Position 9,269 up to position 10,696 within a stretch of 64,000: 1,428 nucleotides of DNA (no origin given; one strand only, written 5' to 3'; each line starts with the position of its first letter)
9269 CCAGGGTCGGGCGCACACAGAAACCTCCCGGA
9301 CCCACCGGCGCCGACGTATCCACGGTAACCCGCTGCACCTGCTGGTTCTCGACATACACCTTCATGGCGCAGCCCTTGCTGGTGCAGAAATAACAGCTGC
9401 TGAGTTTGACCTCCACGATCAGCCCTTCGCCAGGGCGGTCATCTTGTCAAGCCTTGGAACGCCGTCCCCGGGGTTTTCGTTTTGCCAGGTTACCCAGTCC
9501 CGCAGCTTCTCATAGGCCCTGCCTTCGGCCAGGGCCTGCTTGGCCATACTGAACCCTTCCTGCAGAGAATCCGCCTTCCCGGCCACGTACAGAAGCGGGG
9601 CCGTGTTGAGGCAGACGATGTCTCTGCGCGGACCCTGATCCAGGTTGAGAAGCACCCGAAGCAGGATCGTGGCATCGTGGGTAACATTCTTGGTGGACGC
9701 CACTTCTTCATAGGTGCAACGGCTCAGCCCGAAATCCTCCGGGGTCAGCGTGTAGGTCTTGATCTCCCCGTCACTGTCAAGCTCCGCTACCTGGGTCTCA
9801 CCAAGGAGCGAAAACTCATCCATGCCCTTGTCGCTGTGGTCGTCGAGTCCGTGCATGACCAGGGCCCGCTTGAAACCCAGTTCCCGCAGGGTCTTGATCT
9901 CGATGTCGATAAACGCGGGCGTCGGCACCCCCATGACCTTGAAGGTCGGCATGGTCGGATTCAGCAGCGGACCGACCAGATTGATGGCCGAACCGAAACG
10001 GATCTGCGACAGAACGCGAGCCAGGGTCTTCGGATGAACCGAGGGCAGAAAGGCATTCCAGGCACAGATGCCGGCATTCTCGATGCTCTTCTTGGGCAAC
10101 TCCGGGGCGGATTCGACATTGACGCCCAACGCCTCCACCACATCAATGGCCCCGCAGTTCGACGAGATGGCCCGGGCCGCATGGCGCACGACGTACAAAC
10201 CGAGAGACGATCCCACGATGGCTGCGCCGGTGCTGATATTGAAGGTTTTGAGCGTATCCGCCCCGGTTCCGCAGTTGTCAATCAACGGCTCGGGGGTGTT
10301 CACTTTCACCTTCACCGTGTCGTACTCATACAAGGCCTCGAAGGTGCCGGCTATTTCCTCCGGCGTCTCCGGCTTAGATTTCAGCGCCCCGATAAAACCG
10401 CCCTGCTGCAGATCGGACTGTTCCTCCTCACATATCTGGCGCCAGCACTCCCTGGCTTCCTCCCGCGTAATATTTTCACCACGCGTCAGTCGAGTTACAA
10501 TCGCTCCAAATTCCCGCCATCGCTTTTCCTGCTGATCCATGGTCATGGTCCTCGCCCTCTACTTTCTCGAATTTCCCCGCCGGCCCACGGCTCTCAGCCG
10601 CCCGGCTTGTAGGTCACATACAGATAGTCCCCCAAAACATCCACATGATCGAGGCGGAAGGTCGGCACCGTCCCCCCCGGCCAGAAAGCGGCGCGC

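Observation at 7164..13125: Non-canonical trp-like operon: RAM protein - trpC - trpF - RibD-C reductase - divergent TrpD-like - cytoplasmic Mo/W enzyme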

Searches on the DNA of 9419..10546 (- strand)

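Call 73: search_rna_families(sources=[L001, L002, L004, L007, L008, L009, L011], threshold=gathering)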
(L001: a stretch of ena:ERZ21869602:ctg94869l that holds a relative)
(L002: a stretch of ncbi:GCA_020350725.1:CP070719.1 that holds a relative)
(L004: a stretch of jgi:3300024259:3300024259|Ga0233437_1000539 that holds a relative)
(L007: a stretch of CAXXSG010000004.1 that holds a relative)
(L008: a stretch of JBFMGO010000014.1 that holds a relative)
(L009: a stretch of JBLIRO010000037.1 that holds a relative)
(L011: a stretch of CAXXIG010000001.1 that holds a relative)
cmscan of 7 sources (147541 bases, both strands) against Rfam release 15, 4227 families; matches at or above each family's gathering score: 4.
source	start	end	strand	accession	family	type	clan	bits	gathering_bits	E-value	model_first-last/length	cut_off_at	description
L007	13469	13542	-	RF00005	tRNA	Gene; tRNA;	CL00001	66.5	29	6.8e-12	1-71/71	no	tRNA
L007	17256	17329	-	RF00005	tRNA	Gene; tRNA;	CL00001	64.9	29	1.9e-11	1-71/71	no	tRNA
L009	15938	16008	+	RF00005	tRNA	Gene; tRNA;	CL00001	59.7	29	4.9e-10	1-71/71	no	tRNA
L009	16031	16102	+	RF00005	tRNA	Gene; tRNA;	CL00001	56.6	29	3.4e-09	1-71/71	no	tRNA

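Call 74: search_rna_families(sources=[L041, L046, L053, L055, L061, L079, L102, L104, L101], threshold=gathering)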
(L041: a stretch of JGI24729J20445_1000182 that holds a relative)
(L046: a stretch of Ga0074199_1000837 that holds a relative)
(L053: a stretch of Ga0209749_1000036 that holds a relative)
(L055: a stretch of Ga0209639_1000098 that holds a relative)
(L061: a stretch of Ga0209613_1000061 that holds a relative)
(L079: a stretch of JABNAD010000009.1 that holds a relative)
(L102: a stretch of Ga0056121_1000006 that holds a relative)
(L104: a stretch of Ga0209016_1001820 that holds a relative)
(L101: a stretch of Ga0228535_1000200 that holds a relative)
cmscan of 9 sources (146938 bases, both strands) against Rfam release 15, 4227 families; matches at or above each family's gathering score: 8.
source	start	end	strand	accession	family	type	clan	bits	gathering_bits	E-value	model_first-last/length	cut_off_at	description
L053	6643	6834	+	RF00174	Cobalamin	Cis-reg; riboswitch;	CL00101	110.5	31.5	1.9e-26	1-189/189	no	Cobalamin riboswitch aptamer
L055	6625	6797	+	RF00174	Cobalamin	Cis-reg; riboswitch;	CL00101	109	31.5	5.1e-26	1-189/189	no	Cobalamin riboswitch aptamer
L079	6597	6771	+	RF00174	Cobalamin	Cis-reg; riboswitch;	CL00101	103.4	31.5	2e-24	1-189/189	no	Cobalamin riboswitch aptamer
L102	7531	7721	+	RF00174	Cobalamin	Cis-reg; riboswitch;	CL00101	100.8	31.5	1.1e-23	1-189/189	no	Cobalamin riboswitch aptamer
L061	15264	15335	+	RF00005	tRNA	Gene; tRNA;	CL00001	69.5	29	9.8e-13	1-71/71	no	tRNA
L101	7349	7521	+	RF00174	Cobalamin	Cis-reg; riboswitch;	CL00101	63.8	31.5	4.3e-13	1-189/189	no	Cobalamin riboswitch aptamer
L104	10260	10432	+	RF00174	Cobalamin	Cis-reg; riboswitch;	CL00101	58.2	31.5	1.8e-11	1-189/189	no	Cobalamin riboswitch aptamer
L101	3947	4142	+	RF00174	Cobalamin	Cis-reg; riboswitch;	CL00101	35.6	31.5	5.2e-05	47-167/189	no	Cobalamin riboswitch aptamer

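Call 75: search_rna_families(sources=[L012, L014, L017, L019, L023, L024, L027], threshold=gathering)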
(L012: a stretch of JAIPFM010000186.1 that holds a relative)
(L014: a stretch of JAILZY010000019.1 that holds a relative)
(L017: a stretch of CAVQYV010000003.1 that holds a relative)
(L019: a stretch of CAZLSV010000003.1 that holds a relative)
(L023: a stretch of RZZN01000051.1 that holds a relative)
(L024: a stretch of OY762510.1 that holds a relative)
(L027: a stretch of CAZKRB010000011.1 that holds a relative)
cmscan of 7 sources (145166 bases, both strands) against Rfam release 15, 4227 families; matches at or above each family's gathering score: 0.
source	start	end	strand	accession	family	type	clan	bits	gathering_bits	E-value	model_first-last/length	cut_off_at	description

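Call 76: search_rna_families(sources=[L030, L031, L013, L015, L016, L018, L020, L021, L029, L034], threshold=gathering)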
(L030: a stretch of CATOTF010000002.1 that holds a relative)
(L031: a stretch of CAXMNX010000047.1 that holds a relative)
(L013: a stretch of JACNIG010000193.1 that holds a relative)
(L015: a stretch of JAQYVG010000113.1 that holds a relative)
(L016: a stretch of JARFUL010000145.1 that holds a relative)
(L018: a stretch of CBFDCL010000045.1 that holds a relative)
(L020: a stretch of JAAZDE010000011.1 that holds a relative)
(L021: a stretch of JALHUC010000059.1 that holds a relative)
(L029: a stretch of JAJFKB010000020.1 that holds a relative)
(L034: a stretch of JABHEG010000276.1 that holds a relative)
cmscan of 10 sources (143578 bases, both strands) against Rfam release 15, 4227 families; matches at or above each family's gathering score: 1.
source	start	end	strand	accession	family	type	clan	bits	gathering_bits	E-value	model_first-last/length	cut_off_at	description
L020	7748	7821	-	RF00005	tRNA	Gene; tRNA;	CL00001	62.6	29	7.6e-11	1-71/71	no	tRNA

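Call 79: search_rna_families(sources=[L040, L056, L074, L119, L051, L077, L098, L117], threshold=gathering)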
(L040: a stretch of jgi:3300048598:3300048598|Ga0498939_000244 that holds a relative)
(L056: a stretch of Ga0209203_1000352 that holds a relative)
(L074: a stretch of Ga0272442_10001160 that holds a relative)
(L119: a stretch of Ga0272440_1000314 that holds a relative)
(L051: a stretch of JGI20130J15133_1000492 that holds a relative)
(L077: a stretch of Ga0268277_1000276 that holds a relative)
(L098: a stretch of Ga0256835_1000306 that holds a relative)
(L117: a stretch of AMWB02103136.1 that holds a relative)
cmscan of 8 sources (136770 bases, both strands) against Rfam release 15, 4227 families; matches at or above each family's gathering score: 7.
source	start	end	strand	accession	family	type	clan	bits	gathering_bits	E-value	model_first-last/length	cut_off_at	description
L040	6744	6932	+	RF00174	Cobalamin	Cis-reg; riboswitch;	CL00101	79.5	31.5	1.3e-17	1-189/189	no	Cobalamin riboswitch aptamer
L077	6458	6688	+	RF00174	Cobalamin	Cis-reg; riboswitch;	CL00101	75.9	31.5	1.4e-16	1-189/189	no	Cobalamin riboswitch aptamer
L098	7695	7881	+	RF00174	Cobalamin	Cis-reg; riboswitch;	CL00101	75.6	31.5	1.7e-16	1-189/189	no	Cobalamin riboswitch aptamer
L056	15155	15226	+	RF00005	tRNA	Gene; tRNA;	CL00001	69.5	29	9.1e-13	1-71/71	no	tRNA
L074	15773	15844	+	RF00005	tRNA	Gene; tRNA;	CL00001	69.5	29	9.1e-13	1-71/71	no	tRNA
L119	6753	6926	+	RF00174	Cobalamin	Cis-reg; riboswitch;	CL00101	65.4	31.5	1.4e-13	1-189/189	no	Cobalamin riboswitch aptamer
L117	7548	7777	+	RF00174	Cobalamin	Cis-reg; riboswitch;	CL00101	52.6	31.5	6.4e-10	1-189/189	no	Cobalamin riboswitch aptamer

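Call 80: search_rna_families(sources=[L092, L075, L105, L045, L096, L042, L078, L082, L072, L059, L106], threshold=gathering)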
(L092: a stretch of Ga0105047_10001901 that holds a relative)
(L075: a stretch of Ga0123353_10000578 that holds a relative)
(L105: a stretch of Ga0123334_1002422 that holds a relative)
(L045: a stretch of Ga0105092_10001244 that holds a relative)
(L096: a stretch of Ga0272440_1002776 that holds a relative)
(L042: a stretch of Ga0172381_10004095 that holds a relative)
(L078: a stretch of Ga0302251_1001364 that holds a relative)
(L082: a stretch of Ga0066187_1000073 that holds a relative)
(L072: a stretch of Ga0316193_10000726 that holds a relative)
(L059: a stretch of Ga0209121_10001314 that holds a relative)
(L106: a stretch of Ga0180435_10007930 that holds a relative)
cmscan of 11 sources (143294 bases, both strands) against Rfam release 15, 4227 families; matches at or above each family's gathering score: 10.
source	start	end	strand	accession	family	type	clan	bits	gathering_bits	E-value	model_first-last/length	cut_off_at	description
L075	6672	6870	+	RF00174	Cobalamin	Cis-reg; riboswitch;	CL00101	93.6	31.5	1.3e-21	1-189/189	no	Cobalamin riboswitch aptamer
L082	1768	1948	+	RF00174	Cobalamin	Cis-reg; riboswitch;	CL00101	81.6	31.5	3.5e-18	15-176/189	no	Cobalamin riboswitch aptamer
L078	6683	6865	+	RF00174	Cobalamin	Cis-reg; riboswitch;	CL00101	76.2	31.5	1.2e-16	1-189/189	no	Cobalamin riboswitch aptamer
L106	2553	2774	+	RF00174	Cobalamin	Cis-reg; riboswitch;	CL00101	75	31.5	2.6e-16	1-189/189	no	Cobalamin riboswitch aptamer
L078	3281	3353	+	RF00005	tRNA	Gene; tRNA;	CL00001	73.9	29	6e-14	1-71/71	no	tRNA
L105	6568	6792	+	RF00174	Cobalamin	Cis-reg; riboswitch;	CL00101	72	31.5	1.9e-15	1-189/189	no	Cobalamin riboswitch aptamer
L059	7865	7936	+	RF00005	tRNA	Gene; tRNA;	CL00001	70.5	29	5.1e-13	1-71/71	no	tRNA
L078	9973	10044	+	RF00005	tRNA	Gene; tRNA;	CL00001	63.5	29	4.2e-11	1-71/71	no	tRNA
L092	7554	7775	+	RF00174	Cobalamin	Cis-reg; riboswitch;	CL00101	55.5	31.5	9.9e-11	1-189/189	no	Cobalamin riboswitch aptamer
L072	7213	7475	+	RF00174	Cobalamin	Cis-reg; riboswitch;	CL00101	43.6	31.5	2.5e-07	1-189/189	no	Cobalamin riboswitch aptamer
